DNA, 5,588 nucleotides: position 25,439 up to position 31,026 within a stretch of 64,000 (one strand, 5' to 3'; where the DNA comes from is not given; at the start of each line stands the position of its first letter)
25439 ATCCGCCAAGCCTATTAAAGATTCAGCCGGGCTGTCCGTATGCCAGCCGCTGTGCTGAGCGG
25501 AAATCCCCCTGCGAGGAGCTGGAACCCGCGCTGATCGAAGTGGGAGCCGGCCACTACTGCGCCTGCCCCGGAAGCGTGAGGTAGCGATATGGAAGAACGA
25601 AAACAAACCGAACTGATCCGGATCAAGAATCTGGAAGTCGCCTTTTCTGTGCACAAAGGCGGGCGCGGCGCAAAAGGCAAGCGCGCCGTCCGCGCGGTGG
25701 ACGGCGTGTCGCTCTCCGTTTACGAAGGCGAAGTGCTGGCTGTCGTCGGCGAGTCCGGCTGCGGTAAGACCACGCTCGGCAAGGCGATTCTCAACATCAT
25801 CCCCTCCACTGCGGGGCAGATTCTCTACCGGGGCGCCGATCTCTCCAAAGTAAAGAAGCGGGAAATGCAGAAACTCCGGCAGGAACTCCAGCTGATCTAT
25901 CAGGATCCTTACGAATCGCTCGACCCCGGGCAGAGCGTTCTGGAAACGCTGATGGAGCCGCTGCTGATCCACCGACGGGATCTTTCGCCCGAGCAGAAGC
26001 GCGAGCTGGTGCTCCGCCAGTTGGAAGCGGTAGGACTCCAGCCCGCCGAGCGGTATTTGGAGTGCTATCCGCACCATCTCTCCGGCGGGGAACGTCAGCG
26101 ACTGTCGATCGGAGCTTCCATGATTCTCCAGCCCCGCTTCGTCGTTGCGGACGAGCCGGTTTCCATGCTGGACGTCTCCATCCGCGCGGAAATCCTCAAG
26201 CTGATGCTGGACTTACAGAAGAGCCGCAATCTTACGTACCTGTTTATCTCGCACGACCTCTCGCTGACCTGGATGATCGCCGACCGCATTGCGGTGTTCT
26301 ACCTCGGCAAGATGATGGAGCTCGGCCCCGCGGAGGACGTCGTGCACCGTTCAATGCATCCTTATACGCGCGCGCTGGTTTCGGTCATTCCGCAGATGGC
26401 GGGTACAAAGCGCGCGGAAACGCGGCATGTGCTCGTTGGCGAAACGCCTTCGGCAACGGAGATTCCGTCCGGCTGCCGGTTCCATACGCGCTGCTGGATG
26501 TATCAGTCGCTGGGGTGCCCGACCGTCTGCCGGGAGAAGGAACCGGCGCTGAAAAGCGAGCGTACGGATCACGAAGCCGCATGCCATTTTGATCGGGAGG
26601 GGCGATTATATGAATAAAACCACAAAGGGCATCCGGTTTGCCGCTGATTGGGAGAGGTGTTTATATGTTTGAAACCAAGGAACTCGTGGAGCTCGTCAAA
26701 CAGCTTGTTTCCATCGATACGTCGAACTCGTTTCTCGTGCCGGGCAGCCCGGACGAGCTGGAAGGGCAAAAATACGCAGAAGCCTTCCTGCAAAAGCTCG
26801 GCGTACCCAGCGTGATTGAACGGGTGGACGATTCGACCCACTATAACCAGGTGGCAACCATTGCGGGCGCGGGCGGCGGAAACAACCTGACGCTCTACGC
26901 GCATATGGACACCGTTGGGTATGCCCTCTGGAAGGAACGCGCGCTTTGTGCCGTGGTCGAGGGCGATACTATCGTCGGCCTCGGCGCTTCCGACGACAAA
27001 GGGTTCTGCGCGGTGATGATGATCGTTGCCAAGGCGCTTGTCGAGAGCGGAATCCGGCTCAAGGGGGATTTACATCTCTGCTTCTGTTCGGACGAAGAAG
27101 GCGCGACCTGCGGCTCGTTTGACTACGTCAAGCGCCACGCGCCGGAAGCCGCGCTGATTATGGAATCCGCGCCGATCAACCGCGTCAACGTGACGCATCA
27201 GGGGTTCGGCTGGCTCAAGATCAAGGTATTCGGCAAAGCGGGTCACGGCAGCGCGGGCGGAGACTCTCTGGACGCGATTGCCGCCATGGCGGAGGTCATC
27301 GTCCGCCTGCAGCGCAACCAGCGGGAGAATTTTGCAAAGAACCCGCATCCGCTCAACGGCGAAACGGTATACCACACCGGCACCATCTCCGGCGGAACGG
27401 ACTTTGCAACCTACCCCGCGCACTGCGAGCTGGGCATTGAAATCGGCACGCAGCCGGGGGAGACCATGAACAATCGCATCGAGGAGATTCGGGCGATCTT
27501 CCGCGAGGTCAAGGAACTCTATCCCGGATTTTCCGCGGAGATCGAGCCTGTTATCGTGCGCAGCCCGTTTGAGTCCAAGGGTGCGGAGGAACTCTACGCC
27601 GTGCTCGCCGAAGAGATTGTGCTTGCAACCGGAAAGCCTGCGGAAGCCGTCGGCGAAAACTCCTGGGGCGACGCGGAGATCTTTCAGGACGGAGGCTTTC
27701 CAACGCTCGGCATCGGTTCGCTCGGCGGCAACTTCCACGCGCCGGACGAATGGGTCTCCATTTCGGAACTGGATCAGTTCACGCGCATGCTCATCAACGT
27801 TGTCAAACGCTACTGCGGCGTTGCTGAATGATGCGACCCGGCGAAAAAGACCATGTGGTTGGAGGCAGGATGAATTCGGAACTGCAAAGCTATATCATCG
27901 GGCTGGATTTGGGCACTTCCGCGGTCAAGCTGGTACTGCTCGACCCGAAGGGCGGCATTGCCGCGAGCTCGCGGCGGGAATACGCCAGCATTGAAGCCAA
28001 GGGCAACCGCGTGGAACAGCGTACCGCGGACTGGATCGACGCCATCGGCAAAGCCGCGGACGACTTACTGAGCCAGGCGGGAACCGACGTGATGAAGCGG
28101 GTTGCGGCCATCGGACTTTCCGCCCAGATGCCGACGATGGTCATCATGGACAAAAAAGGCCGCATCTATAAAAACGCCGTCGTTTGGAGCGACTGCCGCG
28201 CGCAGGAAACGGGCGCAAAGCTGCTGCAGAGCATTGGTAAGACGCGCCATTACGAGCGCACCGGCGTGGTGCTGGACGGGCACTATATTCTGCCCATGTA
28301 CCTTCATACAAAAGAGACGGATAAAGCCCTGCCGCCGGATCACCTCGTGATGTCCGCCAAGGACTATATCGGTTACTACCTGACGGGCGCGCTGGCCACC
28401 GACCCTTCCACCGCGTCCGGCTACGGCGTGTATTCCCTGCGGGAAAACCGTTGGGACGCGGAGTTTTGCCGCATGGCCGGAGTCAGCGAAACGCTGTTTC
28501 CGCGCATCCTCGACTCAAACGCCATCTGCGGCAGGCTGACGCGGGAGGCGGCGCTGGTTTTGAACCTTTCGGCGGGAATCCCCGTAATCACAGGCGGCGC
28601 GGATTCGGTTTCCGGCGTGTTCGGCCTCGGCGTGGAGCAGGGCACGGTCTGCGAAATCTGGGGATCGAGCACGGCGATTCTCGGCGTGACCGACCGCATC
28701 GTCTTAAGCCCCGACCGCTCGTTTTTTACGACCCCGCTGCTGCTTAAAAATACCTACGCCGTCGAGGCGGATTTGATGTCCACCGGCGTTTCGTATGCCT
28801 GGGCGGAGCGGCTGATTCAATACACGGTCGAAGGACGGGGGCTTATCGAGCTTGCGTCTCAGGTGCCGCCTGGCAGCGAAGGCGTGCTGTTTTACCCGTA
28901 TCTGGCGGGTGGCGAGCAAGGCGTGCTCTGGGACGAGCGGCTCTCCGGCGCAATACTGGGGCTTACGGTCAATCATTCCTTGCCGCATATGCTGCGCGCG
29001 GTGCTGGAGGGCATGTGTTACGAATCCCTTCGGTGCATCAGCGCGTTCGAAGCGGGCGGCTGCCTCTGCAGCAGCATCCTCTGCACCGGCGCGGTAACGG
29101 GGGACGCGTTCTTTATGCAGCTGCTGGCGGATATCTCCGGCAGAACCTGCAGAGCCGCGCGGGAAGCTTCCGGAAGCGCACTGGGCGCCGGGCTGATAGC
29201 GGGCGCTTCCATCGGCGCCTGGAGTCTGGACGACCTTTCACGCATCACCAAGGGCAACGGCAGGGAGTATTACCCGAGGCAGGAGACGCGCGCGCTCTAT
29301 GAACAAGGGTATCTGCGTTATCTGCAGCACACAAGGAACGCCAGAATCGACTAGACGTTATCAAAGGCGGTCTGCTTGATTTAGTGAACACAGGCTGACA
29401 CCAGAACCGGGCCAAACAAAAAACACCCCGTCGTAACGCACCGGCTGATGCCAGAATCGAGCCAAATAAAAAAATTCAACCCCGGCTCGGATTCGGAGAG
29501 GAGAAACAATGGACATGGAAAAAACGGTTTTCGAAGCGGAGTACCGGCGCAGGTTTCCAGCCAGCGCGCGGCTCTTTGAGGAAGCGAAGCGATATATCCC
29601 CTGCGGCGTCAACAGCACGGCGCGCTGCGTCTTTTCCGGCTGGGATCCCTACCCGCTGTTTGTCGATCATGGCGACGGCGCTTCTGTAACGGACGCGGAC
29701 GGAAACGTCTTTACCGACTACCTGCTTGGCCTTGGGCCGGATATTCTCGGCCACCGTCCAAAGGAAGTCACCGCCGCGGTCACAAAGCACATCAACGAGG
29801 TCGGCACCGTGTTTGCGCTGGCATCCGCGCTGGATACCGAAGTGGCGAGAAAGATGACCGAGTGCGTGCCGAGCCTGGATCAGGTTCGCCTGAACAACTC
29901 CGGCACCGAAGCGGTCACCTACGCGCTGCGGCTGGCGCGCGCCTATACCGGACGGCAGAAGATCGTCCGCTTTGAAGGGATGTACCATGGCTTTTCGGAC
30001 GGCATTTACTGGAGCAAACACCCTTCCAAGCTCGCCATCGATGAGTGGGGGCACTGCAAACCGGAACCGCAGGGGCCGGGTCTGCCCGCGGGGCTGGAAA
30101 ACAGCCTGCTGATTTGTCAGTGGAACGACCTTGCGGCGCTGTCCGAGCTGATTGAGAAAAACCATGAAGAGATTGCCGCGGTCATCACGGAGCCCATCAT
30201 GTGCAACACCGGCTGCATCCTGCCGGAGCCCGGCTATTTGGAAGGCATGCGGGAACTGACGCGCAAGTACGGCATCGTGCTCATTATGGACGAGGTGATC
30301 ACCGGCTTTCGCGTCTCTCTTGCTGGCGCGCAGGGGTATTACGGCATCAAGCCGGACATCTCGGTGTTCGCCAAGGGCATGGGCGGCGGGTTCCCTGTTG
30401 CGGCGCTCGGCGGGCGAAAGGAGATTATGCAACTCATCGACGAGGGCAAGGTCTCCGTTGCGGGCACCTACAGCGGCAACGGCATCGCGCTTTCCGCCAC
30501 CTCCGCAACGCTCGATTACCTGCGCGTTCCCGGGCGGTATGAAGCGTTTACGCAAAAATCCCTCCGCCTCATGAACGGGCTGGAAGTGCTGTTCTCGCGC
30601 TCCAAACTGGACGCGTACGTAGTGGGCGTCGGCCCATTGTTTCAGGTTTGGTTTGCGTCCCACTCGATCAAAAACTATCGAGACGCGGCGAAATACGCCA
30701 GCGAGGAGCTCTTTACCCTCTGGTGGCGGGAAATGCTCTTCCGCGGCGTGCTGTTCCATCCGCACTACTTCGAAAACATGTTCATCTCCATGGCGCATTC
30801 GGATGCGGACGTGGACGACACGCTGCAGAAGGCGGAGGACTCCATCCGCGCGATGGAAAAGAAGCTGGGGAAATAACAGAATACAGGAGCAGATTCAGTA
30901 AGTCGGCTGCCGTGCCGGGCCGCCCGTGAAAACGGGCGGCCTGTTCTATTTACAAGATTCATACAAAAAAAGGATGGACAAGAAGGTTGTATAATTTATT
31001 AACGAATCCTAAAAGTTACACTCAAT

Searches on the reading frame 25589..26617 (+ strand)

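Call 7: search_protein_families(library=pfam, proteins=[window:25589-26617:+], max_evalue=0.001)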
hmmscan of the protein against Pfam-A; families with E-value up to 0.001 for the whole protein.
window:25589-26617:+ (342 aa): 4 families
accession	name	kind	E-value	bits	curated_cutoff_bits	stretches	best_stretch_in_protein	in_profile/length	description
PF00005.33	ABC_tran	-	1e-29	104.4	25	1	38-191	2-136/137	ABC transporter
PF08352.17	oligo_HPY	-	1.8e-17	63.9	27.1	1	243-305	1-61/65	Oligopeptide/dipeptide transporter, C-terminal region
PF13401.12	AAA_22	-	8.8e-05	23.3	27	1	48-127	6-81/130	AAA domain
PF13304.12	AAA_21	-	0.00032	21.3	27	0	126-226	212-302/304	AAA domain, putative AbiEii toxin, Type IV TA system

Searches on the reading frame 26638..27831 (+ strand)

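Call 7: search_protein_families(library=pfam, proteins=[window:26638-27831:+], max_evalue=0.001)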
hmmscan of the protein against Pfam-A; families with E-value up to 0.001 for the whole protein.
window:26638-27831:+ (397 aa): 4 families
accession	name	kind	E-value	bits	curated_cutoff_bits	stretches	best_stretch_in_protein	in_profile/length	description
PF01546.33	Peptidase_M20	-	3.9e-22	79.6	24.6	1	86-390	2-205/206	Peptidase family M20/M25/M40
PF07687.19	M20_dimer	-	1.2e-15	57.8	21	1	186-293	2-104/107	Peptidase dimerisation domain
PF04389.22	Peptidase_M28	-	5.7e-10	39.7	21.3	1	70-169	1-82/193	Peptidase family M28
PF05343.19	Peptidase_M42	-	0.00021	20.9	23.2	0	117-186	132-199/292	M42 glutamyl aminopeptidase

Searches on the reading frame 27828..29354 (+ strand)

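Call 7: search_protein_families(library=pfam, proteins=[window:27828-29354:+], max_evalue=0.001)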
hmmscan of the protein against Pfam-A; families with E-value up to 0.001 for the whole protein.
window:27828-29354:+ (508 aa): 2 families
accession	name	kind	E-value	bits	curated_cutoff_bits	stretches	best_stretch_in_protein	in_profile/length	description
PF00370.27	FGGY_N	-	2.2e-47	162.2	28.8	1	22-266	1-245/245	FGGY family of carbohydrate kinases, N-terminal domain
PF02782.22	FGGY_C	-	1.4e-19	71.1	27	1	279-460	6-196/198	FGGY family of carbohydrate kinases, C-terminal domain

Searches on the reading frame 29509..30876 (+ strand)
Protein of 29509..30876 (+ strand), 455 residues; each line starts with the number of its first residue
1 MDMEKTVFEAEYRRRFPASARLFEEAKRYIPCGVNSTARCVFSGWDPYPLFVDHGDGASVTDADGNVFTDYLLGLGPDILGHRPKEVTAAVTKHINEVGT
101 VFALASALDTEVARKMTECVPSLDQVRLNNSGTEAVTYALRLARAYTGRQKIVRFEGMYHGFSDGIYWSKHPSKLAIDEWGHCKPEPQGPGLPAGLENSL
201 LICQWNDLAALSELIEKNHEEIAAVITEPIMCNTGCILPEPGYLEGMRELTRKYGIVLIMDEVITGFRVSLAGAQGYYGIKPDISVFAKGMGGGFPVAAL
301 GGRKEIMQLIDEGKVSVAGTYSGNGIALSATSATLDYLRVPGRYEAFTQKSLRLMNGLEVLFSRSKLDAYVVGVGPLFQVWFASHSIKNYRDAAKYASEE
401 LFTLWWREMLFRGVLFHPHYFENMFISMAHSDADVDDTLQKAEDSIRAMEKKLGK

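Call 7: search_protein_families(library=pfam, proteins=[window:29509-30876:+], max_evalue=0.001)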
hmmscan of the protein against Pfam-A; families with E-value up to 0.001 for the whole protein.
window:29509-30876:+ (455 aa): 1 family
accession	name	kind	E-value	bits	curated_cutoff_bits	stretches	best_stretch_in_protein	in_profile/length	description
PF00202.27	Aminotran_3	-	2e-61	208.3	30.5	1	47-391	8-358/403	Aminotransferase class-III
